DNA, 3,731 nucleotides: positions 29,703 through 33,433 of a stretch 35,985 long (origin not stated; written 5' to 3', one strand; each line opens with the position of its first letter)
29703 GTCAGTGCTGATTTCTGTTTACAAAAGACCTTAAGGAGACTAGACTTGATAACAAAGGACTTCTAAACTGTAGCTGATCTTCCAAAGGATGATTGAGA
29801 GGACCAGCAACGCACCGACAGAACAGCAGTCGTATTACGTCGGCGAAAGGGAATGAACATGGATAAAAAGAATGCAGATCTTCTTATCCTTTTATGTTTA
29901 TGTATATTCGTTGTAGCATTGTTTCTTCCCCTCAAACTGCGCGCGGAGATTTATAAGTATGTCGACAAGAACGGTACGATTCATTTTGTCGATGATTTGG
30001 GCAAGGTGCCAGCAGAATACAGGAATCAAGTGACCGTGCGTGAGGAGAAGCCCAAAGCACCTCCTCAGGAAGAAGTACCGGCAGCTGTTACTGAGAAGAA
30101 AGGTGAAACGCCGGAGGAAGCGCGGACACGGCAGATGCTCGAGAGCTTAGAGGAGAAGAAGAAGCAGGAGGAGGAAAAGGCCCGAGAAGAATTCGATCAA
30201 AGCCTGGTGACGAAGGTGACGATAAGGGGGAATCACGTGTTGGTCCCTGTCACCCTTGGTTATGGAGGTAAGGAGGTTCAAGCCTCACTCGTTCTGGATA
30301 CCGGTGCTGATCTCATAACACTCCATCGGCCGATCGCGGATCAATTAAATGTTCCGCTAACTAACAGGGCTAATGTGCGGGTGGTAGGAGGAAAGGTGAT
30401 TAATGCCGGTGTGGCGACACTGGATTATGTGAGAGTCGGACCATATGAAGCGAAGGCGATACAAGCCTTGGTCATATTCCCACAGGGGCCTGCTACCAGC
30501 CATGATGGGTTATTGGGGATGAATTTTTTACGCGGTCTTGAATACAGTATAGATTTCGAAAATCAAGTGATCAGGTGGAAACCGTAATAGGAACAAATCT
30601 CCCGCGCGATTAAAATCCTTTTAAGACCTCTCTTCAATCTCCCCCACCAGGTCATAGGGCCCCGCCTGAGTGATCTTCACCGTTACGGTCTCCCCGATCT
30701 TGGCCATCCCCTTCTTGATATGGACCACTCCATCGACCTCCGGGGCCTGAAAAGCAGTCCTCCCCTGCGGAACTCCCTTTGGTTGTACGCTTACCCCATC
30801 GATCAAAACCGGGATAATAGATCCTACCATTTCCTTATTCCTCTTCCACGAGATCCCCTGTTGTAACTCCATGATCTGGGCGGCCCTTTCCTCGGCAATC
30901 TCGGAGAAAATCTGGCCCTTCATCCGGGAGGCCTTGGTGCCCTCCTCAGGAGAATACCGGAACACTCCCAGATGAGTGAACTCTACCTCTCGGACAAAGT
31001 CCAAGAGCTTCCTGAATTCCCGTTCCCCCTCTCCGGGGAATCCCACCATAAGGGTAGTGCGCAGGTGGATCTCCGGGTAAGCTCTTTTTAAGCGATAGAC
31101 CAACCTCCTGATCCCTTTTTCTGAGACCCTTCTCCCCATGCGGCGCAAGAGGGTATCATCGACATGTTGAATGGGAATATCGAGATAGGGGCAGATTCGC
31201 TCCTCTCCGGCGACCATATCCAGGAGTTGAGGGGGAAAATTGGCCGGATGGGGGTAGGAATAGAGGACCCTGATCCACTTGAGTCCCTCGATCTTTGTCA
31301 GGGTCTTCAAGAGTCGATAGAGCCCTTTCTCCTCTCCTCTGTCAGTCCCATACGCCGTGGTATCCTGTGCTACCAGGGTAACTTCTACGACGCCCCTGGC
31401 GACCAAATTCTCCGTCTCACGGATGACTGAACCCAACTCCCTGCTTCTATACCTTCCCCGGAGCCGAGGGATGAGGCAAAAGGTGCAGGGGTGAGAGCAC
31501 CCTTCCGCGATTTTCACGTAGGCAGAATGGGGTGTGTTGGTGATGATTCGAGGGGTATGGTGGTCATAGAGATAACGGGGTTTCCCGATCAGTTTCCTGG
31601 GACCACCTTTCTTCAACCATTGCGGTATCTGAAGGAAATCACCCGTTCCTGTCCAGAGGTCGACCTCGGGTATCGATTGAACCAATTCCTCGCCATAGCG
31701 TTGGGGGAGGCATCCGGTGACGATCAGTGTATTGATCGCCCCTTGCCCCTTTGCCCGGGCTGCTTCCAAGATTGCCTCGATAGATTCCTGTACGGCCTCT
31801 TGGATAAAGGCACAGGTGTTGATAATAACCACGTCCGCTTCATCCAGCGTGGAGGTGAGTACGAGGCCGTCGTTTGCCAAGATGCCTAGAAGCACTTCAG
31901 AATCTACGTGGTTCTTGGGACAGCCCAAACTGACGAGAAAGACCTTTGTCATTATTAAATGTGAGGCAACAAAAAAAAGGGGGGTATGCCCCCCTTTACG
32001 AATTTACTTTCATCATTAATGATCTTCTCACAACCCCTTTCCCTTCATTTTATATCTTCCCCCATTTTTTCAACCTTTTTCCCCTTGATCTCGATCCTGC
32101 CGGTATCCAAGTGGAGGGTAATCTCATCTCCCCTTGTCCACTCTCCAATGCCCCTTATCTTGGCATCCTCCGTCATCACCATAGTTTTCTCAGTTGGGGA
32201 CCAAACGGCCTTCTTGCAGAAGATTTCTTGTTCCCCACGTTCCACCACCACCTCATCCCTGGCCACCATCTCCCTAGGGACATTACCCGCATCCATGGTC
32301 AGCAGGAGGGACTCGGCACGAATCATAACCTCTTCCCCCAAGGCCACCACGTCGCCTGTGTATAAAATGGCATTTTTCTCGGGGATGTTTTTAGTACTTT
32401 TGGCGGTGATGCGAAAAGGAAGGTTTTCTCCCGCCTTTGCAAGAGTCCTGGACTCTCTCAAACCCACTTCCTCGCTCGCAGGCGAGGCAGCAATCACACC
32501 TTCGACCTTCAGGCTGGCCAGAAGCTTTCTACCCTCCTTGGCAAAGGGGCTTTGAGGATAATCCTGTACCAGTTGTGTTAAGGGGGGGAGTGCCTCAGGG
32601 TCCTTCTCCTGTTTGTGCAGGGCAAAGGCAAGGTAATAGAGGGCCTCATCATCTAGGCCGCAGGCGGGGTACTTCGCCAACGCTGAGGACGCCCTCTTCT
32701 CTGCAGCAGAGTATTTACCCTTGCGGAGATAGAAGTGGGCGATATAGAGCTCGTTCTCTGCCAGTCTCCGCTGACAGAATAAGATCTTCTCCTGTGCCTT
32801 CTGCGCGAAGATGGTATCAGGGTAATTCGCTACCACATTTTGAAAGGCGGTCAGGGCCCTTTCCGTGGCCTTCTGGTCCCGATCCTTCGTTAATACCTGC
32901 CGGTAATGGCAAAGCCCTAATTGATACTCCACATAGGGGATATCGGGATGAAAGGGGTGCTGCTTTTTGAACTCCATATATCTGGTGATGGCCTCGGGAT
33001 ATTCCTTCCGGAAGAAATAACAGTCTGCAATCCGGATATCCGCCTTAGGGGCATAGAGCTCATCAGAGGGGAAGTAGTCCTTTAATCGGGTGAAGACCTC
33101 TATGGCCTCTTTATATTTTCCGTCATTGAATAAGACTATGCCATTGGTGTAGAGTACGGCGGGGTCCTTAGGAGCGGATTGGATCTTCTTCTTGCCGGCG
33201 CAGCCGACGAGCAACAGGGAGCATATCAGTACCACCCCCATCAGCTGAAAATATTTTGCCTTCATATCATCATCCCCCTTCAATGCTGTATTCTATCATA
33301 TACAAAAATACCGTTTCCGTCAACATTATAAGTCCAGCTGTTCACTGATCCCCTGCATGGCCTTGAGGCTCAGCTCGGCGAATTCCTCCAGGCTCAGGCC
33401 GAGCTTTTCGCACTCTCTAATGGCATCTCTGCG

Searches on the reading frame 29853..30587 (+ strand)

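Call 4: search_protein_families(library=pfam, proteins=[window:29853-30587:+])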
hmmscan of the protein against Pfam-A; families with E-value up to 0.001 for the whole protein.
window:29853-30587:+ (244 aa): 3 families
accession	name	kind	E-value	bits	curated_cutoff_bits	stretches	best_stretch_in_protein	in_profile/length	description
PF13650.11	Asp_protease_2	-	3.2e-12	47.4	24.3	1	132-225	2-90/90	Aspartyl protease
PF13975.11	gag-asp_proteas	-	3.6e-12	47.1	28.2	1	143-227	9-91/92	gag-polyprotein putative aspartyl protease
PF13511.11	DUF4124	-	1.1e-07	32.4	22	1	22-73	3-53/56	Domain of unknown function (DUF4124)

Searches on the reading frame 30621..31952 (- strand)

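Call 4: search_protein_families(library=pfam, proteins=[window:30621-31952:-])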
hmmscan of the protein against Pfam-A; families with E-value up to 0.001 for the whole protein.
window:30621-31952:- (443 aa): 4 families
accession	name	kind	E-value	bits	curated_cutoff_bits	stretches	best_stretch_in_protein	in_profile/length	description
PF00919.26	UPF0004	-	1.6e-27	95.8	27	1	3-102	1-98/98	Uncharacterized protein family UPF0004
PF04055.27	Radical_SAM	-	3.2e-21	76.6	29.5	1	147-320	2-166/166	Radical SAM superfamily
PF18693.7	TRAM_2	-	4.3e-16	59.3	27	1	376-439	1-62/63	TRAM domain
PF01938.26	TRAM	-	1.8e-05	24.9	21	1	373-439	1-60/61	TRAM domain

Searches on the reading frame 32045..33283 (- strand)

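Call 4: search_protein_families(library=pfam, proteins=[window:32045-33283:-])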
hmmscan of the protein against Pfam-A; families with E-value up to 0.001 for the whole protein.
window:32045-33283:- (412 aa): 13 families
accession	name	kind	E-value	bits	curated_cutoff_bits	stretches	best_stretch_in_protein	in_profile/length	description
PF13525.12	YfiO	-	9.7e-38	130.4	25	1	40-219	4-185/203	Outer membrane lipoprotein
PF13174.12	TPR_6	-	4e-18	65.2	26.3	0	213-245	1-33/33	Tetratricopeptide repeat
PF13512.12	TPR_18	-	1.7e-12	48.1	21.9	1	41-166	10-144/145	Tetratricopeptide repeat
PF14559.12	TPR_19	-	8.9e-12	45.6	25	0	186-246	2-59/68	Tetratricopeptide repeat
PF13432.12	TPR_16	-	1.8e-11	44.7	32.7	1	185-246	7-65/65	Tetratricopeptide repeat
PF07719.23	TPR_2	-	4.9e-11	42.3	27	0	42-73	2-33/34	Tetratricopeptide repeat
PF13428.12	TPR_14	-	1.4e-09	38.1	23.5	0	179-207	5-33/44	Tetratricopeptide repeat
PF00515.34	TPR_1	-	7.9e-09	35.4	27.8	0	43-66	3-26/34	Tetratricopeptide repeat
PF03968.19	LptD_N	-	4.4e-08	33.8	20.4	1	292-395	2-112/113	LptA/(LptD N-terminal domain) LPS transport protein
PF13424.12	TPR_12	-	6.3e-08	33.1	30.1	0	179-239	7-72/77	Tetratricopeptide repeat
PF12895.13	ANAPC3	-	7.7e-07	29.7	27.2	1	32-101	14-78/82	Anaphase-promoting complex, cyclosome, subunit 3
PF25062.1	ARM_TT21_N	-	5.4e-06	26.7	40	0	183-241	2-56/222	Tetratricopeptide repeat protein 21 N-terminal ARM repeat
PF13431.12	TPR_17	-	0.00044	20.7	24.4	0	35-62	7-34/34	Tetratricopeptide repeat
